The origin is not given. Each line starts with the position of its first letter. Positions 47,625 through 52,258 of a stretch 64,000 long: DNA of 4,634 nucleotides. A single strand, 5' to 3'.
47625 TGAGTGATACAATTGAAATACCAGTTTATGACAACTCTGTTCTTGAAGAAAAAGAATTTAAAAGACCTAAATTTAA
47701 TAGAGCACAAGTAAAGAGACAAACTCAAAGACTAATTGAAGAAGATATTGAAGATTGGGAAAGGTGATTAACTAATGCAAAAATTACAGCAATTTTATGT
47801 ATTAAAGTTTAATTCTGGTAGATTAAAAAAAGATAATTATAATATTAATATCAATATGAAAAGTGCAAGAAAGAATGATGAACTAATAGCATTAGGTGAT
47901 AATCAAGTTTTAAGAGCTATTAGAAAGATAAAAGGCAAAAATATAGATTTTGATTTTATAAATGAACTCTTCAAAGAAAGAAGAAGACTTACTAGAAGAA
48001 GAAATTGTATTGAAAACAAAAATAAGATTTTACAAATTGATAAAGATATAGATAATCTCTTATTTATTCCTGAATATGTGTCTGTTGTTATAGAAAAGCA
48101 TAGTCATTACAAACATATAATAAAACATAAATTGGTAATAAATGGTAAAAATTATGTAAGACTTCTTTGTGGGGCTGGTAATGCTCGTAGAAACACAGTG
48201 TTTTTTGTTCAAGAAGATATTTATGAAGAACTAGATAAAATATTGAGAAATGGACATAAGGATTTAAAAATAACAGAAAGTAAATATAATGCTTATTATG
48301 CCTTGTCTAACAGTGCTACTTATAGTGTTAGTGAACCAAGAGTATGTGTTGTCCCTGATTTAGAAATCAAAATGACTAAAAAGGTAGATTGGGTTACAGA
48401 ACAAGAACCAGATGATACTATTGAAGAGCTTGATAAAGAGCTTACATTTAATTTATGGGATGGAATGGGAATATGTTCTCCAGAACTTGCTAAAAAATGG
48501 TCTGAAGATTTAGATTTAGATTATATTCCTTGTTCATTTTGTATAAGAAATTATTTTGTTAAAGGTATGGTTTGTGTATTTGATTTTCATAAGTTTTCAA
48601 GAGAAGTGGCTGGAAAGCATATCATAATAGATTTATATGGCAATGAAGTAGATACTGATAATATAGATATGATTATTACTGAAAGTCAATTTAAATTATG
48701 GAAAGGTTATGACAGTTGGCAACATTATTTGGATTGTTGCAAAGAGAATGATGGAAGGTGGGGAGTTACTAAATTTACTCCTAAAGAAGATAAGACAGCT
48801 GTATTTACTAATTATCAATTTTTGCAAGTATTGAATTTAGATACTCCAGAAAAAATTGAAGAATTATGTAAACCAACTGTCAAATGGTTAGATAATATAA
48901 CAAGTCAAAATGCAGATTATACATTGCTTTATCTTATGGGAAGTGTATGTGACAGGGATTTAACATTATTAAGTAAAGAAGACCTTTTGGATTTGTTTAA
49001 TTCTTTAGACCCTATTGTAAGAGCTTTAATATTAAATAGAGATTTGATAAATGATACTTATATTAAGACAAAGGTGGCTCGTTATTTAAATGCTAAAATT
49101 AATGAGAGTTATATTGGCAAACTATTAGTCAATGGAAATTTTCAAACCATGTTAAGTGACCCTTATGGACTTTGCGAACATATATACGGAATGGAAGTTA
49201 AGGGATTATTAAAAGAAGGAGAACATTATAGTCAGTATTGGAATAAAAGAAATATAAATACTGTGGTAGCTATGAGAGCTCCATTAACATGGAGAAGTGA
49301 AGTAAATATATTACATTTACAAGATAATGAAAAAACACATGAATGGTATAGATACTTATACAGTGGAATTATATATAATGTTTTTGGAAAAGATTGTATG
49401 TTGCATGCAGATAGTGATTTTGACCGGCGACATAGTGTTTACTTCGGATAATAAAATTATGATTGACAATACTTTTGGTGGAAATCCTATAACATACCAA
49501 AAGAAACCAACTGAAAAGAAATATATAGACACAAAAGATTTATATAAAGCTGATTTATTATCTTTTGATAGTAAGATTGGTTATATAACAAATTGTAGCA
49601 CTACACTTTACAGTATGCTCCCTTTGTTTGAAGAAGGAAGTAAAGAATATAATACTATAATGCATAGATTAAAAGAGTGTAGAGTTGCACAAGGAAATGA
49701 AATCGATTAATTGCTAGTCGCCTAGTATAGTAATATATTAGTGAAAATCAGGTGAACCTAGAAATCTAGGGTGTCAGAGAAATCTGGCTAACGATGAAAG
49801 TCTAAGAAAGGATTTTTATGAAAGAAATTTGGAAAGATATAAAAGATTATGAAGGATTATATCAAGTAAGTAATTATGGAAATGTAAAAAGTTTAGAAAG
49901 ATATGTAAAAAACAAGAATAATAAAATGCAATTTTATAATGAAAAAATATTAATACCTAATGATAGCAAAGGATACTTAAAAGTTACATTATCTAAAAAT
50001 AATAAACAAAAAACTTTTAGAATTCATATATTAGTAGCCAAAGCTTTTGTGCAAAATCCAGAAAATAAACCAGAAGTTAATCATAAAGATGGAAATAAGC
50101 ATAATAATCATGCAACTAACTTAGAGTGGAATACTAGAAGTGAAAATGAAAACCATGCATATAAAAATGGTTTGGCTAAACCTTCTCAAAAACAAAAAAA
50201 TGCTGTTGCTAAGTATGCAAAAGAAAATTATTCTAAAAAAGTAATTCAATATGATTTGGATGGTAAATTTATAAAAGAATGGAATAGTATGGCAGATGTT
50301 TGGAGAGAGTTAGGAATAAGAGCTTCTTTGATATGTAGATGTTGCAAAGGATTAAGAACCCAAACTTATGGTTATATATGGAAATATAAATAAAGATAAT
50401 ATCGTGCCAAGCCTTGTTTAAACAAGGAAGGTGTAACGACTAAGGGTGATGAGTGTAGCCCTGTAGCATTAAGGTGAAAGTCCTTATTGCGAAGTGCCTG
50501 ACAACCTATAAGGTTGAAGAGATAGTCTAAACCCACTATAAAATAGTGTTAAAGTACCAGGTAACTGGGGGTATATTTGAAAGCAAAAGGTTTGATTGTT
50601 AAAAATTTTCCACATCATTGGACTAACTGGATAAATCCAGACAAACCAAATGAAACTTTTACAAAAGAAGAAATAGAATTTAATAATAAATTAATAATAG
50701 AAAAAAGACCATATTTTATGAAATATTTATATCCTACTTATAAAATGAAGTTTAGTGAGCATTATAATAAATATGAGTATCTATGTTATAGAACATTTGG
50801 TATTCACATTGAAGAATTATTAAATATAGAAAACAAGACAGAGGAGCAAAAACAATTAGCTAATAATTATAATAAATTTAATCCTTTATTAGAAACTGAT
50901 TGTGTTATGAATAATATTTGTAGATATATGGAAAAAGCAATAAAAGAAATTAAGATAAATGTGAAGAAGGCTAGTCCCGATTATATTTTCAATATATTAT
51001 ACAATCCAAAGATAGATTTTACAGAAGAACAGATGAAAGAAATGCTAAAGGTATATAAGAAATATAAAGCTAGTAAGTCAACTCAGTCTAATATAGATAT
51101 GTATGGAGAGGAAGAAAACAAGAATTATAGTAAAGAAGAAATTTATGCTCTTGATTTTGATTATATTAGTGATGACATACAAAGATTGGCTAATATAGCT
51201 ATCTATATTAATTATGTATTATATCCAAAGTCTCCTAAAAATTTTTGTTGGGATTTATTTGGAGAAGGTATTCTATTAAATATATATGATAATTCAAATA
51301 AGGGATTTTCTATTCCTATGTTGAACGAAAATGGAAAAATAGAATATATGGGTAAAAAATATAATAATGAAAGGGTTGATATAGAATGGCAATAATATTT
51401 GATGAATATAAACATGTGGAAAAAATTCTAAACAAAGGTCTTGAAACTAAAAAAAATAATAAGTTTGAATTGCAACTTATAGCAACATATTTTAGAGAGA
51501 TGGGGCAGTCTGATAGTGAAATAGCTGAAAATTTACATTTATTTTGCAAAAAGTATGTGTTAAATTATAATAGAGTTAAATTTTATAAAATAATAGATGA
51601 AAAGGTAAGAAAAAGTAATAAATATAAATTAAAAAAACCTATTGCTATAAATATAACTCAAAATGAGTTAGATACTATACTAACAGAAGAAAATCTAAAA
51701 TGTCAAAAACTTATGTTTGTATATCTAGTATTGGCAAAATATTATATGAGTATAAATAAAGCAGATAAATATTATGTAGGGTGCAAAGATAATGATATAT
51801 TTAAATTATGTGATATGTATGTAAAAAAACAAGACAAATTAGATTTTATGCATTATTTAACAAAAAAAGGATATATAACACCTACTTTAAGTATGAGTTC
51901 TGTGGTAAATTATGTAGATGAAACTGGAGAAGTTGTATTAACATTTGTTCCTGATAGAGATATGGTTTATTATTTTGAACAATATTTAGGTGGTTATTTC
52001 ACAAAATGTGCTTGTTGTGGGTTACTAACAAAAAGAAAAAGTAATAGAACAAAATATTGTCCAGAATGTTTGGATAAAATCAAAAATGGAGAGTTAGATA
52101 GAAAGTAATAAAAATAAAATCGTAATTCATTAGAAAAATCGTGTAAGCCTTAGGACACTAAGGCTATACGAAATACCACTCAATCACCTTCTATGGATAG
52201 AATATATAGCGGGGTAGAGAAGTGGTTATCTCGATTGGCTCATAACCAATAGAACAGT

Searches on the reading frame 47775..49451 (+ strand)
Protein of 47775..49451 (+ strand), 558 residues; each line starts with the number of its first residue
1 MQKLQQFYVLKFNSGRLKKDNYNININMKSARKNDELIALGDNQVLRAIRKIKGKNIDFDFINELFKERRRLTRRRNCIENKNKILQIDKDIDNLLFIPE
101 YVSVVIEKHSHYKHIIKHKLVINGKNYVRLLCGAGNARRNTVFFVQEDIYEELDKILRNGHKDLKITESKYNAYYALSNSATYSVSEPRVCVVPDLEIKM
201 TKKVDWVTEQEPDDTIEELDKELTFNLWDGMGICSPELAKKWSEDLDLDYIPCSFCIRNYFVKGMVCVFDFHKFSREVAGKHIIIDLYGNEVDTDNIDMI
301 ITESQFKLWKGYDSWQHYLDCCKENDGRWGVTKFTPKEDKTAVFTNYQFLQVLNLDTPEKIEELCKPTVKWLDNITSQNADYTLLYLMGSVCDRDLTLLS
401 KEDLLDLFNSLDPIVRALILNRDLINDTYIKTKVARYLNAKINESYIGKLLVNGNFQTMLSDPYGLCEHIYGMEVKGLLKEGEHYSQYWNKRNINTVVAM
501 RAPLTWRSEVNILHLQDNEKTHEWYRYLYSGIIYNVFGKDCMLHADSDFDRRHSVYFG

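Call 18: search_protein_families(library=pfam, proteins=[window:47775-49451:+], max_evalue=0.001)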
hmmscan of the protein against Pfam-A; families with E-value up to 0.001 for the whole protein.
window:47775-49451:+ (558 aa): 1 family
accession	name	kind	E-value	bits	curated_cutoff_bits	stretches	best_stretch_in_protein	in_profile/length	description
PF05183.17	RdRP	-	5e-12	45.8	23.8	1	68-393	37-282/582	RNA dependent RNA polymerase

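Call 19: search_protein_families(library=phrogs, proteins=[window:47775-49451:+], max_evalue=0.001)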
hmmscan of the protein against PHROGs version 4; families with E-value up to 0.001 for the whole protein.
window:47775-49451:+ (558 aa): 2 families
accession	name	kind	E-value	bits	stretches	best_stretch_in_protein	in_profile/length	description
phrog_25339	-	unknown function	3.8e-106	356.9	1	5-547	7-552/558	-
phrog_8308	-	unknown function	3.4e-104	351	1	1-550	55-552/847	-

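Call 71: search_dna_similar(query=window:47775-49451:+, collection=phages, mode=protein, max_rows=12)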
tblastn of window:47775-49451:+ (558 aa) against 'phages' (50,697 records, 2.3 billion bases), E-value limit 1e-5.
Records with a match: 39; places in all: 39; records where one place covers at least 80% of the query: 10.
Best place of each record, by identity: <60% 39.
By first word of the organism name: Bacillus 24; Enterocloster 6; Bacteriophage 3; Clostridium 3; Thomasclavelia 2; Psychrobacillus 1.
By host as written in the record: Bacillus subtilis BEST7003 9; Bacillus subtilis 5; Bacillus subtilis subsp. subtilis str. 168 5; - 4; Enterocloster bolteae DA473 3; Bacillus subtilis Delta6 3; Clostridium botulinum type C strain C-Stockholm 2; Enterocloster bolteae DA457 2; and 5 more.
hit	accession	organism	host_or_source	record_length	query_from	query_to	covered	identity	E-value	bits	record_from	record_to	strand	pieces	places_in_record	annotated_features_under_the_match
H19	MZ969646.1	Bacillus phage BUCT082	Bacillus subtilis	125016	6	550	98%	42.8%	4e-123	404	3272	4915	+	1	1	hypothetical protein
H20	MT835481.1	Bacteriophage sp.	human fecal samples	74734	1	551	99%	35.0%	1e-94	322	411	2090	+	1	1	record has no annotation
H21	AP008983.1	Clostridium phage c-st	Clostridium botulinum type C strain ...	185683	2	550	98%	34.3%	8e-88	302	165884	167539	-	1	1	conserved phage-related protein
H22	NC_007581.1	Clostridium phage c-st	Clostridium botulinum type C strain ...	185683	2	550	98%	34.3%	8e-88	302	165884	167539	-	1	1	conserved phage-related protein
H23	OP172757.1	Enterocloster phage CB473P3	Enterocloster bolteae DA473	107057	9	557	98%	33.2%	2e-77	272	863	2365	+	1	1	hypothetical protein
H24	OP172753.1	Enterocloster phage CB457P1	Enterocloster bolteae DA457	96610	9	550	97%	33.2%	7e-77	270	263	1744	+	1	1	hypothetical protein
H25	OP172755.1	Enterocloster phage CB473P1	Enterocloster bolteae DA473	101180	9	550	97%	33.0%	3e-76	269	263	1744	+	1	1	hypothetical protein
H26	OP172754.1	Enterocloster phage CB457P2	Enterocloster bolteae DA457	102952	9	550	97%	33.0%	3e-76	269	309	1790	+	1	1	hypothetical protein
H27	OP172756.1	Enterocloster phage CB473P2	Enterocloster bolteae DA473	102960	9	550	97%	33.0%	3e-76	269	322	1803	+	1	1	hypothetical protein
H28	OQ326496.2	Enterocloster phage PMBT24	Enterocloster bolteae Q14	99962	9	550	97%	33.0%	4e-76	268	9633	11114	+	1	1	RNA-dependent RNA polymerase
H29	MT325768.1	Psychrobacillus phage Perkons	Psychrobacillus psychrodurans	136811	121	551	77%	27.3%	1e-29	130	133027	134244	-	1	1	RNA-dependent RNA polymerase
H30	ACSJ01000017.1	Clostridium phage D-1873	Clostridium botulinum D str. 1873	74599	120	548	77%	27.0%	1e-27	124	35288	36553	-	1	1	conserved hypothetical protein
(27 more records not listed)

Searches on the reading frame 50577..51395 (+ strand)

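Call 18: search_protein_families(library=pfam, proteins=[window:50577-51395:+], max_evalue=0.001)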
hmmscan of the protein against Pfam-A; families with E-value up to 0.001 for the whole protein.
window:50577-51395:+ (272 aa): 0 families

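Call 19: search_protein_families(library=phrogs, proteins=[window:50577-51395:+], max_evalue=0.001)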
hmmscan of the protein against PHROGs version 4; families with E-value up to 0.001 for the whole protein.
window:50577-51395:+ (272 aa): 1 family
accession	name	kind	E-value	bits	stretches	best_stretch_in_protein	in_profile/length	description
phrog_35857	-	unknown function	2e-11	44.6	1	3-263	77-339/354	-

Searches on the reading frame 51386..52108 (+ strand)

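Call 18: search_protein_families(library=pfam, proteins=[window:51386-52108:+], max_evalue=0.001)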
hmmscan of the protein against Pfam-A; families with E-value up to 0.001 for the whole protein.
window:51386-52108:+ (240 aa): 0 families

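Call 19: search_protein_families(library=phrogs, proteins=[window:51386-52108:+], max_evalue=0.001)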
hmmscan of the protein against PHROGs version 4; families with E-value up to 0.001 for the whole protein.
window:51386-52108:+ (240 aa): 1 family
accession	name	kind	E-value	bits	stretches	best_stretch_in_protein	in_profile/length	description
phrog_30716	-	unknown function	2.4e-13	51.1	1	2-234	3-249/276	-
